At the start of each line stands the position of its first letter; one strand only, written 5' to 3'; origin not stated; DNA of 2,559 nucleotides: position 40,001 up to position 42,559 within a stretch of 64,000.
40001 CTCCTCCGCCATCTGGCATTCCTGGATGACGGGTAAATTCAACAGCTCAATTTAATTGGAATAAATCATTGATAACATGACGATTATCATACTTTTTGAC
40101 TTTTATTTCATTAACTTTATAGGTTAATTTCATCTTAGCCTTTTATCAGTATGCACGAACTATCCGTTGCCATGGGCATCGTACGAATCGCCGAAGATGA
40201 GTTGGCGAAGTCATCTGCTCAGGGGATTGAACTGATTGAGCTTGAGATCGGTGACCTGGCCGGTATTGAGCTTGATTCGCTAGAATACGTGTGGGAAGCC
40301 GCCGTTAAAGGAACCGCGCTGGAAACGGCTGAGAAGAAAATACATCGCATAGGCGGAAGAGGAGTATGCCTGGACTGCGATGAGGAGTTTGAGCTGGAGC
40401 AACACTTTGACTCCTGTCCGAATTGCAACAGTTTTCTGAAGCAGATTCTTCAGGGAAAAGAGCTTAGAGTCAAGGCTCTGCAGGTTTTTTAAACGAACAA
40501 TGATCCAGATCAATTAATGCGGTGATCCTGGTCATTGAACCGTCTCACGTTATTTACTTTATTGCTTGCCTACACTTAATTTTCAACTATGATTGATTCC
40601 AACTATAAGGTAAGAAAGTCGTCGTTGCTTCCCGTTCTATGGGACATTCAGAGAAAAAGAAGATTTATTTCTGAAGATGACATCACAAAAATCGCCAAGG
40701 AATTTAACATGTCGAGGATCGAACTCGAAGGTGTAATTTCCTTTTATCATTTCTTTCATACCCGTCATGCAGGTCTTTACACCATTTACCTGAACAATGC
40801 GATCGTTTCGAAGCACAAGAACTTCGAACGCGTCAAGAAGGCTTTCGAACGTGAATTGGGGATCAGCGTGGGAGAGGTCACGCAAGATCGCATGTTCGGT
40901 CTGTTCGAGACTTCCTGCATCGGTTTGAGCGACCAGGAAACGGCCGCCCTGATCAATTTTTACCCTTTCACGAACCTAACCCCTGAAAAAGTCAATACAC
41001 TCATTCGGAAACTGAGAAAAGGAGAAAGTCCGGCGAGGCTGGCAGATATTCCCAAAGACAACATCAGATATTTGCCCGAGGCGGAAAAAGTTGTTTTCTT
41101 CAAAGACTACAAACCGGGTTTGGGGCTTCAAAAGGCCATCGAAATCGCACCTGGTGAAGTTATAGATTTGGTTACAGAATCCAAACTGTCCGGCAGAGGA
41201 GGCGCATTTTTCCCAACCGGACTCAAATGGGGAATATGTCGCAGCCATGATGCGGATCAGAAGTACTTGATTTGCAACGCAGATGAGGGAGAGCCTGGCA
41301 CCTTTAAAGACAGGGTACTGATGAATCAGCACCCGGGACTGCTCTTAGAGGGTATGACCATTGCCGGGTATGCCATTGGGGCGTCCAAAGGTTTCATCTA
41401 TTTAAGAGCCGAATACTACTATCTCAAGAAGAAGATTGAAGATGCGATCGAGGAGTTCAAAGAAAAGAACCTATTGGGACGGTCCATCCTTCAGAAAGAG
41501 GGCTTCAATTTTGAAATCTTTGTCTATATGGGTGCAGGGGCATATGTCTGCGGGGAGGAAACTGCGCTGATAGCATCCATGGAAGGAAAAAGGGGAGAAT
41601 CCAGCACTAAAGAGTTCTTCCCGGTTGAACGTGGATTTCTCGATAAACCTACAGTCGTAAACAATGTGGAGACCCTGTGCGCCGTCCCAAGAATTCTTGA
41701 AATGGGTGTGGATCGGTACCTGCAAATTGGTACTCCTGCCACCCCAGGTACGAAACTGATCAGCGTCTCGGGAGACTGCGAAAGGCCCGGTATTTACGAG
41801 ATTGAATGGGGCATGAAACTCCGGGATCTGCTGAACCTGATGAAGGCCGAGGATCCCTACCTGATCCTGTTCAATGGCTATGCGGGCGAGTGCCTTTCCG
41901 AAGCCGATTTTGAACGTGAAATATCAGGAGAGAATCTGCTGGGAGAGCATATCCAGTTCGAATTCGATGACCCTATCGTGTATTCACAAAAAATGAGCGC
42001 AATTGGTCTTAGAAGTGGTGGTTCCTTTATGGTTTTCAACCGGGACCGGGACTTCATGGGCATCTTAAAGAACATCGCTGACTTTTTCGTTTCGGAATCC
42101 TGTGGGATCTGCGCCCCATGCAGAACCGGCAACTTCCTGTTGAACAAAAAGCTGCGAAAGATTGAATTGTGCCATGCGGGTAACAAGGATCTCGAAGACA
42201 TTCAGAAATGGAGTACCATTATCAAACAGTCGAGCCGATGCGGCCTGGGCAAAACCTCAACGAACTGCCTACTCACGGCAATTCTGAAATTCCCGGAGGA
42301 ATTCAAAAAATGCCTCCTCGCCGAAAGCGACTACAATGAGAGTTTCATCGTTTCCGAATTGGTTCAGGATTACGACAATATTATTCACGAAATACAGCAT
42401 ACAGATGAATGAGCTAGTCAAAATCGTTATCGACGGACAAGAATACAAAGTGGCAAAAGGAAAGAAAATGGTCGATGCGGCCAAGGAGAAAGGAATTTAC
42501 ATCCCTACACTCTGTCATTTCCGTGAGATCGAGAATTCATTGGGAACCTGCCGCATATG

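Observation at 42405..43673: HoxU-HoxY fusion covalently joins the diaphorase and hydrogenase modules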

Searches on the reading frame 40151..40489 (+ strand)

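Call 57: search_protein_families(library=ncbifam, proteins=[window:40151-40489:+], max_evalue=0.01)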
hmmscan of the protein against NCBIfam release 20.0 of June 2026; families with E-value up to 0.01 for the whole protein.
window:40151-40489:+ (113 aa): 9 families
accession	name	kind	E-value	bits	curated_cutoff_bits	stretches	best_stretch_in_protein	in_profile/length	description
TIGR00100.1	hypA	equivalog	1.3e-23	83.2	88.1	1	1-112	1-113/116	hydrogenase maturation nickel metallochaperone HypA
NF009046.0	PRK12380.1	subfamily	1.5e-14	54.3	113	1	1-112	1-112/113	hydrogenase/urease nickel incorporation protein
NF001976.0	PRK00762.1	equivalog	1.7e-12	47.2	146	1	1-112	1-118/124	hydrogenase maturation nickel metallochaperone HypA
NF003008.0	PRK03824.1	equivalog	3.2e-10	40.1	125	1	1-86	1-86/135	hydrogenase nickel incorporation protein HypA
NF001839.0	PRK00564.1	equivalog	3.6e-10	40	112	1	1-111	1-113/117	hydrogenase/urease nickel incorporation protein HypA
NF002979.0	PRK03681.1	subfamily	7.5e-10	39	121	1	1-111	1-112/116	hydrogenase/urease nickel incorporation protein HypA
NF009146.0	PRK12496.1-3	equivalog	0.0022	17.7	268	1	17-104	68-156/162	hypothetical protein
NF001385.0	PRK00279.2-3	equivalog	0.0031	17.1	315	1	59-96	118-156/213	adenylate kinase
TIGR02605.1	CxxC_CxxC_SSSS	subfamily_domain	0.0099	15.9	31.3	0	73-101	8-42/52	FmdB family zinc ribbon protein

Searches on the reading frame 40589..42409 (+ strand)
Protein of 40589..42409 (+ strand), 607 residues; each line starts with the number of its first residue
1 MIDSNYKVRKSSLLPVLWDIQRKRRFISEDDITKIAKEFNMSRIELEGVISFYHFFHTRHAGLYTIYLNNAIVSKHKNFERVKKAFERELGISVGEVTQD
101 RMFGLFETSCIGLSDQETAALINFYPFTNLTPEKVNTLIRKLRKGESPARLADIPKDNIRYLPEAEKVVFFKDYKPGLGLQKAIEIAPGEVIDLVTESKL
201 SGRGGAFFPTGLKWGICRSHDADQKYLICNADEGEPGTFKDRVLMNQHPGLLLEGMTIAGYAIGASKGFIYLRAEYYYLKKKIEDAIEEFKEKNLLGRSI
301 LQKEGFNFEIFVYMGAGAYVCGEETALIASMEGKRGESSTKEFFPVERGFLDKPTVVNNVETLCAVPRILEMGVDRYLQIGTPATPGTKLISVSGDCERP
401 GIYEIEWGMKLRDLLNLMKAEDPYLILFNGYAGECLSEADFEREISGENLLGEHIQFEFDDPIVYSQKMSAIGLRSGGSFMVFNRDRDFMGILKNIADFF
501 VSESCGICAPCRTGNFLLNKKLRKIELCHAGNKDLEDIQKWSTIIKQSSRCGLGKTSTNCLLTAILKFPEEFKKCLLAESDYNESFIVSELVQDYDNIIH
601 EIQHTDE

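Call 3: search_protein_families(library=pfam, proteins=[window:40589-42409:+])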
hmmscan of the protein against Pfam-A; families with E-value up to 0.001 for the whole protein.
window:40589-42409:+ (607 aa): 3 families
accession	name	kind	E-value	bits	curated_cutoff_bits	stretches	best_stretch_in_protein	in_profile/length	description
PF01512.22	Complex1_51K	-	1.2e-42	145.7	31.2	1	195-368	1-150/150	Nuo51 FMN-binding domain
PF01257.25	2Fe-2S_thioredx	-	5.2e-31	107.9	24.8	1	4-142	6-144/145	Thioredoxin-like [2Fe-2S] ferredoxin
PF10589.14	NADH_4Fe-4S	-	2e-20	72.9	23.5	1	492-574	2-84/85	NADH-ubiquinone oxidoreductase-F iron-sulfur binding region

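Call 4: search_protein_families(library=ncbifam, proteins=[window:40589-42409:+])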
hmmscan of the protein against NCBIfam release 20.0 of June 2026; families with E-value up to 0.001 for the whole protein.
window:40589-42409:+ (607 aa): 14 families
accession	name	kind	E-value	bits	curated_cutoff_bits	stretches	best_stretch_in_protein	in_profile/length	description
TIGR01959.1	nuoF_fam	equivalog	1e-107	360.1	558.65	1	179-574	25-408/410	NADH-quinone oxidoreductase subunit NuoF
NF008436.0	PRK11278.1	equivalog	6.9e-87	292.2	749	1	165-580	21-430/448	NADH-quinone oxidoreductase subunit NuoF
NF010120.0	PRK13596.1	equivalog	2.8e-81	273.3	389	1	181-574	33-415/433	NADH-quinone oxidoreductase subunit NuoF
NF005722.0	PRK07539.1-2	equivalog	3.8e-23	82.3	141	1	5-141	19-155/157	NADH-quinone oxidoreductase subunit NuoE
NF004638.0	PRK05988.1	equivalog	3.8e-21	75.5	198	1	6-143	21-158/159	formate dehydrogenase subunit gamma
TIGR01958.1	nuoE_fam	subfamily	1.7e-19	70.4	142.4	1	8-142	13-147/148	NADH-quinone oxidoreductase subunit NuoE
NF005725.0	PRK07539.1-5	equivalog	4.5e-18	65.5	220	1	9-144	37-173/174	NADH-quinone oxidoreductase subunit NuoE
NF005721.0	PRK07539.1-1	equivalog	2.9e-14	53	308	1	5-149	40-184/292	NADH-quinone oxidoreductase subunit NuoE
NF005723.0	PRK07539.1-3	equivalog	3.3e-12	46.5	226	1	9-143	22-157/158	NADH-quinone oxidoreductase subunit NuoE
NF005747.0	PRK07571.1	equivalog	2.3e-11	43.7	224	1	6-144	32-170/173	bidirectional hydrogenase complex protein HoxE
TIGR04481.1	PR_assoc_PrdC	equivalog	1.9e-09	36.8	490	1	189-370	74-226/425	proline reductase-associated electron transfer protein PrdC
TIGR01945.1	rnfC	subfamily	2.8e-09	36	245.95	1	182-368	115-273/435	RnfABCDGE type electron transport complex subunit C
NF005724.0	PRK07539.1-4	equivalog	4.1e-07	30.1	280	1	9-149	38-179/240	NADH-quinone oxidoreductase subunit NuoE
NF003454.1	PRK05035.1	equivalog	8.4e-07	27.8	345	1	187-289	122-221/556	electron transport complex subunit RsxC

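Call 56: search_solved_structures(query=window:40589-42409:+, show_alignments=1, max_evalue=1e-40)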
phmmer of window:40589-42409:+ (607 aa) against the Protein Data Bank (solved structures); distinct sequences matched with E-value up to 1e-40: 61 (the best 60 are shown).
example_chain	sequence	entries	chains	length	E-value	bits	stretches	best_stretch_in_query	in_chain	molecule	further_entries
5xf9_A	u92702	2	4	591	7e-91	308.6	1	26-582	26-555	NAD-reducing hydrogenase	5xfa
7p5h_B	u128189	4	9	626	2.2e-88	300.4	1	180-573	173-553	Fe-hydrogenase, subunit beta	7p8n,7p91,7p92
7q5y_C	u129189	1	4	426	3.2e-86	293.3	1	179-575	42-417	NADH-quinone oxidoreductase subunit F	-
6hl2_B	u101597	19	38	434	3.3e-86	293.2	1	179-575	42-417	NADH-quinone oxidoreductase subunit F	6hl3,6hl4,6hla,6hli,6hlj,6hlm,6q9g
9n5u_B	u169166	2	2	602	3.7e-86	293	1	179-572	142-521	NfnB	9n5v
6q9c_B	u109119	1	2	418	4.3e-86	292.8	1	179-574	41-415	NADH-quinone oxidoreductase subunit F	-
6r7p_B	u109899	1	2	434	8.5e-86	291.9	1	179-575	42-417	NADH-quinone oxidoreductase subunit F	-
6q9k_B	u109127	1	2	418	1.1e-85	291.4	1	179-574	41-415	NADH-quinone oxidoreductase subunit F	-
9fii_B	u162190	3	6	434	1.1e-85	291.4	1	179-575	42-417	NADH-quinone oxidoreductase subunit F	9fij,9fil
9fdj_B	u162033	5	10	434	3.8e-85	289.7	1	179-575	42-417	NADH-quinone oxidoreductase subunit F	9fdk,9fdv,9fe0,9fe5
9fe7_B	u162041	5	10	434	5.8e-85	289.1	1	179-575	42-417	NADH-quinone oxidoreductase subunit F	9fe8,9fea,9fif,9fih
7t2r_B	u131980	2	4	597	9.5e-82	278.5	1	172-572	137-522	NiFe hydrogenase subunit B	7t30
8oh5_B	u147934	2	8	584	3.5e-80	273.3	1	178-574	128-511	NAD-reducing hydrogenase subunit HoxF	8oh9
9bov_B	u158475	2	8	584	1.3e-77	264.8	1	185-572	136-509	NADH dehydrogenase (Quinone)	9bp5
2fug_1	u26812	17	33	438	3.6e-77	263.4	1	185-558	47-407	NADH-quinone oxidoreductase chain 1 | NADH-QUINONE OXIDOREDUCTASE SUBUNIT 1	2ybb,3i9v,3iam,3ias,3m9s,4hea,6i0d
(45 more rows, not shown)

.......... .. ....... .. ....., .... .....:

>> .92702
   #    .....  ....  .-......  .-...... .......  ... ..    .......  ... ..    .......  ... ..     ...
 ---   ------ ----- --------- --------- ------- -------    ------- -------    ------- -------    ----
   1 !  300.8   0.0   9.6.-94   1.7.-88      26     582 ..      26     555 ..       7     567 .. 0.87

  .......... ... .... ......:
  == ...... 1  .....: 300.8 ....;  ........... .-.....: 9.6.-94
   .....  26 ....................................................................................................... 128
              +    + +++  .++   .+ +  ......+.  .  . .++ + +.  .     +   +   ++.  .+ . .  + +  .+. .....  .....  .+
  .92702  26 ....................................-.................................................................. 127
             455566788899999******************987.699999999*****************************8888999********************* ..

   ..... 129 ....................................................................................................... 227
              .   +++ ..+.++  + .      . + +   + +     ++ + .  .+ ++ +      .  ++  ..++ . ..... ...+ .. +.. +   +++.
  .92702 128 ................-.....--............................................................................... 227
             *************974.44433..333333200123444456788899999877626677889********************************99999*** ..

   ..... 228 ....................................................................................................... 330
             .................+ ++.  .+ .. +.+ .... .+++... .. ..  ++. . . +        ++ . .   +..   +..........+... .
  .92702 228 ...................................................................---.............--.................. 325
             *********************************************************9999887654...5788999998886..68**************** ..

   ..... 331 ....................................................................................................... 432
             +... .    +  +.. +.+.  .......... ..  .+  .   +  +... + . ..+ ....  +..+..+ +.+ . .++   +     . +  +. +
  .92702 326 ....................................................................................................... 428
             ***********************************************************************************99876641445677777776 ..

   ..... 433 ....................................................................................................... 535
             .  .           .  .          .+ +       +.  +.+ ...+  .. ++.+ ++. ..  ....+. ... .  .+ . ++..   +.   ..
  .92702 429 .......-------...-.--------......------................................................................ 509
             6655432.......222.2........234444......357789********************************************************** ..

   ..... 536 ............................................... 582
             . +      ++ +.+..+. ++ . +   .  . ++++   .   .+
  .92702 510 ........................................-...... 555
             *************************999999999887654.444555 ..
